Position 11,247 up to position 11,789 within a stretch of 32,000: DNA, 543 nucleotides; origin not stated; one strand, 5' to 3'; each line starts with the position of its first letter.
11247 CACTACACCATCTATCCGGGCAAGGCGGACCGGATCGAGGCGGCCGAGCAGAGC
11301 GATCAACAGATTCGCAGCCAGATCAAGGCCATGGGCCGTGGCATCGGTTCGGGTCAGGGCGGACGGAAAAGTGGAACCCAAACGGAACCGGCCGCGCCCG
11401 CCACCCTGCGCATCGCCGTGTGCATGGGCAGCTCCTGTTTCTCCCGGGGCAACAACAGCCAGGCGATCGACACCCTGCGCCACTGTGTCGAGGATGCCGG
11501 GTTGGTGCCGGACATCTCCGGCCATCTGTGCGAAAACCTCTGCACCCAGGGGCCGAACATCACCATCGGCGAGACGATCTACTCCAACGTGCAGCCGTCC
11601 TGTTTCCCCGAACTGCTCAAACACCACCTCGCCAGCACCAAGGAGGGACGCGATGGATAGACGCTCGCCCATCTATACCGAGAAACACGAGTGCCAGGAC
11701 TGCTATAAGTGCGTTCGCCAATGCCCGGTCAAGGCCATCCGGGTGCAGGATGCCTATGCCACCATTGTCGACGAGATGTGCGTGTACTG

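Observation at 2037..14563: One co-directional 12.5-kb array joins structural, maturation and two regulatory layers of an [FeFe]-hydrogenase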

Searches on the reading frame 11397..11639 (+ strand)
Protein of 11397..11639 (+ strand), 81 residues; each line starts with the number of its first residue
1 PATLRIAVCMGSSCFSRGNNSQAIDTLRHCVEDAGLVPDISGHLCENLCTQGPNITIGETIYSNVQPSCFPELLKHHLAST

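Call 95: search_solved_structures(query=A7, max_evalue=1)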
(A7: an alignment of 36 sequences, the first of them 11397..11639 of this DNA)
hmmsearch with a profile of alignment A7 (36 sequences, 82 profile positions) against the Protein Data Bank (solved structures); distinct sequences matched with E-value up to 1: 61 (the best 60 are shown).
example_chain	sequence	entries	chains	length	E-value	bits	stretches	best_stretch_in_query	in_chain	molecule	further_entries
7p5h_A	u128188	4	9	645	7e-13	51.4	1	4-69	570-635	Fe-hydrogenase, subunit alpha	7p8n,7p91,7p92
2auv_A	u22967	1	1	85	1.2e-10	44.3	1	3-77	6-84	potential NAD-reducing hydrogenase subunit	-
7q4v_C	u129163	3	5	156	3.9e-09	39.3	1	3-77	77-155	Iron hydrogenase HydC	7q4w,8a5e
8a6t_C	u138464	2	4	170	5.9e-09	38.8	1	4-78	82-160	Electron bifurcating hydrogenase subunit HydC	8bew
7q4v_B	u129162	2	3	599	3.1e-08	36.5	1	3-80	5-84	Iron hydrogenase HydB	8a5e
7t2r_B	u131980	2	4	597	3.8e-08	36.2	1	4-80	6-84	NiFe hydrogenase subunit B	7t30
7t2r_C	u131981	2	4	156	1.8e-07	34.1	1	4-78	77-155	NiFe hydrogenase subunit C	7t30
9mqx_C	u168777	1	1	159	5.2e-07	32.5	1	4-77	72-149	NADH:ubiquinone oxidoreductase 24 kD subunit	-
8b9z_E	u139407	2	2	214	5.8e-07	32.4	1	3-79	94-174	NADH dehydrogenase (Ubiquinone) 24 kDa subunit, isoform A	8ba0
8esw_V2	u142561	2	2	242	7.2e-07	32.1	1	3-79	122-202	NADH dehydrogenase (Ubiquinone) 24 kDa subunit, isoform A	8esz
9n5u_C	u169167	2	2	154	1.4e-06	31.2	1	4-78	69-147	NfnC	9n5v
7p5h_C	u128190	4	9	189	1.4e-06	31.1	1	3-81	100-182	Fe-hydrogenase, subunit gamma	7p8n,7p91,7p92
9mqx_B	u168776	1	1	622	3.1e-06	30.1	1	6-78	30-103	NADH:ubiquinone oxidoreductase, NADH-binding (51 kD) subunit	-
7p61_E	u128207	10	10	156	7.4e-06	28.8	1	36-78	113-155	NADH dehydrogenase I subunit E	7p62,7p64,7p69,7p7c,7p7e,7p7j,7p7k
7awt_E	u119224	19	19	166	8.5e-06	28.6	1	37-78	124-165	NADH-quinone oxidoreductase subunit E | NADH dehydrogenase I subunit E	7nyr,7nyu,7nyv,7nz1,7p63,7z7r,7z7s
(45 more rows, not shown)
